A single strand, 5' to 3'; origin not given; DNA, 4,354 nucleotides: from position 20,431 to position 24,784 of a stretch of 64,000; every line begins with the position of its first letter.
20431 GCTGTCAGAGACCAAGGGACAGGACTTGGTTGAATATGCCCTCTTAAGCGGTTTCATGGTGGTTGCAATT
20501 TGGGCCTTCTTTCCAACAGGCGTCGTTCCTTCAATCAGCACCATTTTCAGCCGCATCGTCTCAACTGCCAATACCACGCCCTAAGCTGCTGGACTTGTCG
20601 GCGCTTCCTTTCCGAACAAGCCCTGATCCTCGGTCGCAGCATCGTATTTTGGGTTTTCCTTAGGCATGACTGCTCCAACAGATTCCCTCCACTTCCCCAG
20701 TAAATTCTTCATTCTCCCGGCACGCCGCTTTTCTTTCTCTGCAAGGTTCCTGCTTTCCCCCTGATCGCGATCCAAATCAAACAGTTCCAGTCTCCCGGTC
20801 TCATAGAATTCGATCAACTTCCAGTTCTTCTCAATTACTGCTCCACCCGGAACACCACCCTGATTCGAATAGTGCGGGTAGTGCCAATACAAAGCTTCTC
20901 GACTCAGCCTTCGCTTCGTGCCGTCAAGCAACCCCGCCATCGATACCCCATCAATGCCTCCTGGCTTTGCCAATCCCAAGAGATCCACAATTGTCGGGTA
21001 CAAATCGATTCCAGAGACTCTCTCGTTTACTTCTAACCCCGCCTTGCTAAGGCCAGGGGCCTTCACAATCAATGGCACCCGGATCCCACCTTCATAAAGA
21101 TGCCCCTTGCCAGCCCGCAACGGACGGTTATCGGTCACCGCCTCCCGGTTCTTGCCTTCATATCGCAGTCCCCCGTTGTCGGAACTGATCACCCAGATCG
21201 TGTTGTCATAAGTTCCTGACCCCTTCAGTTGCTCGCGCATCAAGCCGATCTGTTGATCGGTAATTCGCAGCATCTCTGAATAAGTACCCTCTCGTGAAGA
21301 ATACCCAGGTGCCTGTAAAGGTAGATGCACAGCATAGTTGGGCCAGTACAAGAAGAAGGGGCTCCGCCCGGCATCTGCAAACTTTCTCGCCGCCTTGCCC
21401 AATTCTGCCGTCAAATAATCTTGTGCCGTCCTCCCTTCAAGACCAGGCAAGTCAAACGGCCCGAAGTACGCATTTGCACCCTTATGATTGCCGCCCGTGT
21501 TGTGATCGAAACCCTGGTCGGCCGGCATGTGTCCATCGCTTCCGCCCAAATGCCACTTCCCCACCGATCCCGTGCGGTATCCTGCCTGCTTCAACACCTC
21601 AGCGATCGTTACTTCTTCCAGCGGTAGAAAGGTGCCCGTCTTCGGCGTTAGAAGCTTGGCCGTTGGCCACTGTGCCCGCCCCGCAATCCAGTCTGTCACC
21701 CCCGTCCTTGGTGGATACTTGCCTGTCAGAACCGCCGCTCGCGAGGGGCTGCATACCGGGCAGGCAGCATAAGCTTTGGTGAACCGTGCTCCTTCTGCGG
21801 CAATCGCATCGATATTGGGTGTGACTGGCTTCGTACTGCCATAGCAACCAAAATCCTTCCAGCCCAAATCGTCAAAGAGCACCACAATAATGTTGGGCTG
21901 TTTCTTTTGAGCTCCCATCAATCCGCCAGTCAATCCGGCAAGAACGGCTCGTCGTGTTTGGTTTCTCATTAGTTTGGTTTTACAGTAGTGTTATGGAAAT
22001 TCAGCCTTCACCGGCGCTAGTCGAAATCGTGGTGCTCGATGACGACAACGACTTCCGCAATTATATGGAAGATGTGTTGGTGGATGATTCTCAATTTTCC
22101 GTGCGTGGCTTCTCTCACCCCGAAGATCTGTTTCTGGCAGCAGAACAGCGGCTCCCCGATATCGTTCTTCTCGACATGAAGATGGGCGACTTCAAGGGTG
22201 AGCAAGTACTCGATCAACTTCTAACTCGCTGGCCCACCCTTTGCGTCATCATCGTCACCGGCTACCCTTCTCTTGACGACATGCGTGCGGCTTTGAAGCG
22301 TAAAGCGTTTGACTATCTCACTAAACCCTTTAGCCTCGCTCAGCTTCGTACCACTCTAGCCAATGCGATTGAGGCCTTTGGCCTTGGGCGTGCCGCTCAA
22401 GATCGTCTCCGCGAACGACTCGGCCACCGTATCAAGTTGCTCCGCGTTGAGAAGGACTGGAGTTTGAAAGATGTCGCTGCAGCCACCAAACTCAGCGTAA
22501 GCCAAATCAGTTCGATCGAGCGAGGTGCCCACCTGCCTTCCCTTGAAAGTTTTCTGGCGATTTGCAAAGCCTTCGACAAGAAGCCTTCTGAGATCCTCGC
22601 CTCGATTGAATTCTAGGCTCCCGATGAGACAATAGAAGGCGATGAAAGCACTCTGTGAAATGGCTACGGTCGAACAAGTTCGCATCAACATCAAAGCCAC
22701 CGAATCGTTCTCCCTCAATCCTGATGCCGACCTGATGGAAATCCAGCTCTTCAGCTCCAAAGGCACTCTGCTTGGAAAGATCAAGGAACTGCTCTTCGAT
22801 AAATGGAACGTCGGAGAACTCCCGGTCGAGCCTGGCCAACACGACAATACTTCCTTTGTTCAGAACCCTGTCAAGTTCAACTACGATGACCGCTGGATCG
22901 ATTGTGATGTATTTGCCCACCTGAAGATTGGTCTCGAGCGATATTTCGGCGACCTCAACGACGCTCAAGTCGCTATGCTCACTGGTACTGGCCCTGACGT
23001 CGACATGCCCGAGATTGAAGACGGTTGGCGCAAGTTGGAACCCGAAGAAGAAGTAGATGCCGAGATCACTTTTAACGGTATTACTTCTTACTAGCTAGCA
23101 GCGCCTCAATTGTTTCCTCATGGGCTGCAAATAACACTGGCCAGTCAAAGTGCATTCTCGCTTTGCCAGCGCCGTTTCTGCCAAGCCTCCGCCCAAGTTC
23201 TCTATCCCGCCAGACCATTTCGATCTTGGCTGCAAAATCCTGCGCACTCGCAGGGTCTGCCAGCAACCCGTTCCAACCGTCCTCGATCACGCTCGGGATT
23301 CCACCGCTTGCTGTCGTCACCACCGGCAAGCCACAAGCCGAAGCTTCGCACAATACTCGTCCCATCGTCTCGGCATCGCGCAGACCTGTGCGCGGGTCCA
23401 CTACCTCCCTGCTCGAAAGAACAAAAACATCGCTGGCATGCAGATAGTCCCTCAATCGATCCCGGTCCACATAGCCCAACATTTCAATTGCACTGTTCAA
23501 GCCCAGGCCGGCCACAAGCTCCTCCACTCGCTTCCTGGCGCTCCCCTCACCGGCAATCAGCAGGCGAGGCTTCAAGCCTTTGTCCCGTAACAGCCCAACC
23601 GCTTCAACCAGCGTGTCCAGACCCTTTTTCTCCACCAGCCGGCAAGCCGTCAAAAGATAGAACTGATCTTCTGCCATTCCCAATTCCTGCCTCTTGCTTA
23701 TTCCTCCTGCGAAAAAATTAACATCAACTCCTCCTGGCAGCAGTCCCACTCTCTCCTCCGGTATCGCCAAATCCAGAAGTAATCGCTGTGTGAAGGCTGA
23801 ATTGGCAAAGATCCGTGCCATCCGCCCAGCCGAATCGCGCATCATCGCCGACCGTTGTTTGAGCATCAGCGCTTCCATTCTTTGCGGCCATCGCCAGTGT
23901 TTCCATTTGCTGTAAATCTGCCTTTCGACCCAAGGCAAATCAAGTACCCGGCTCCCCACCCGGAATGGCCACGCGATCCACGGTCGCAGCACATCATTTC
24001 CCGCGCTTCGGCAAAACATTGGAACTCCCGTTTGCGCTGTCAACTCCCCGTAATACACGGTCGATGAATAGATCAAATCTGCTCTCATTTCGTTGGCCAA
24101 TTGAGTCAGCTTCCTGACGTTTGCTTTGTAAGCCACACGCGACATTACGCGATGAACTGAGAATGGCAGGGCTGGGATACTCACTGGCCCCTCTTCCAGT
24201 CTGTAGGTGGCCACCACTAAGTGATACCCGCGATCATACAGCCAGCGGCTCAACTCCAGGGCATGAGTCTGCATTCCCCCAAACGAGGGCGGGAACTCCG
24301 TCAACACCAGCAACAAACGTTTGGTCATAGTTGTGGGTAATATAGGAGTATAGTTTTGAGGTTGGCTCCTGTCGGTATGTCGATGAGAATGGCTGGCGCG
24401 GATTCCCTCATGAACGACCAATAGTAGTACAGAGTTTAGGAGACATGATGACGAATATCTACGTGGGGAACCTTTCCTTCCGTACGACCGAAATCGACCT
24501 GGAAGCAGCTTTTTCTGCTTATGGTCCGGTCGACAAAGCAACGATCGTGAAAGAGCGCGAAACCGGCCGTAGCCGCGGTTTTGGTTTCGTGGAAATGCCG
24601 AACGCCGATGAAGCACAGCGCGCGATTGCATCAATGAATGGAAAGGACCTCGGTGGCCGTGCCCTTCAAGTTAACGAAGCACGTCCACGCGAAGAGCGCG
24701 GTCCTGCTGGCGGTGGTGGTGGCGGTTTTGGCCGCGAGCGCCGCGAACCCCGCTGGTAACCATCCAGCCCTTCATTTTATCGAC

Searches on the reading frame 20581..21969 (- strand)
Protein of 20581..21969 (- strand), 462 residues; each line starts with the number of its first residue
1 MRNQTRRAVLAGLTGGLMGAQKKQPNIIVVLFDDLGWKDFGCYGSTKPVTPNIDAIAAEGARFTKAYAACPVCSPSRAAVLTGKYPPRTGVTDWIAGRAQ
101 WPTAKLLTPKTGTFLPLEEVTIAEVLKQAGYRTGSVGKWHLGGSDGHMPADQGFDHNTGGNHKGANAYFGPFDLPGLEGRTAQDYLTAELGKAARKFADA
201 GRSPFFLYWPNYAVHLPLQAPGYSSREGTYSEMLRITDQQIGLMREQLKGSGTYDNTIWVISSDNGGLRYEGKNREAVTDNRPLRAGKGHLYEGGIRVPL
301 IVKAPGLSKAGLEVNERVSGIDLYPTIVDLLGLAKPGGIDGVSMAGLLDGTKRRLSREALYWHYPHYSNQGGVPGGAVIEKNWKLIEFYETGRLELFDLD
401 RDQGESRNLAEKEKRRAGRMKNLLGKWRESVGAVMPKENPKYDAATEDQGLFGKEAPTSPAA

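Call 7: search_protein_families(library=pfam, proteins=[window:20581-21969:-], max_evalue=0.001)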
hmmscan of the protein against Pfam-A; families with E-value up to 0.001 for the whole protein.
window:20581-21969:- (462 aa): 3 families
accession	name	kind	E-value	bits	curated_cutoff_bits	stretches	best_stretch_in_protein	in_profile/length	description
PF00884.28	Sulfatase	-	8.4e-53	180.1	25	1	25-332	1-300/301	Sulfatase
PF16347.10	SGSH_C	-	5.6e-22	79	29.3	1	288-415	8-137/154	N-sulphoglucosamine sulphohydrolase, C-terminal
PF01663.27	Phosphodiest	-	5.2e-08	33.3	23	1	28-305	2-255/342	Type I phosphodiesterase / nucleotide pyrophosphatase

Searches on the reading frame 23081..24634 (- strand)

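Call 7: search_protein_families(library=pfam, proteins=[window:23081-24634:-], max_evalue=0.001)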
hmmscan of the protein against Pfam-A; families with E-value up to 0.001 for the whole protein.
window:23081-24634:- (517 aa): 6 families
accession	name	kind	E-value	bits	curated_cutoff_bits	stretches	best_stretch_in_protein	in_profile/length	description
PF00534.26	Glycos_transf_1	-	2.6e-39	134.9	26.4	1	314-488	5-169/172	Glycosyl transferases group 1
PF13692.12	Glyco_trans_1_4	-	3.6e-32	112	27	1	326-477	3-142/142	Glycosyl transferases group 1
PF13439.12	Glyco_transf_4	-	1.5e-11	45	28.5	1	118-306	1-169/170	Glycosyltransferase Family 4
PF13579.12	Glyco_trans_4_4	-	1.4e-08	35.7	29.7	1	119-302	1-158/158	Glycosyl transferase 4-like domain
PF13524.12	Glyco_trans_1_2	-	9.4e-07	29.3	25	1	373-494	27-131/144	Glycosyl transferase-like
PF20706.3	GT4-conflict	-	7.1e-06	25.7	26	1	321-460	194-330/385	Family 4 Glycosyltransferase in conflict systems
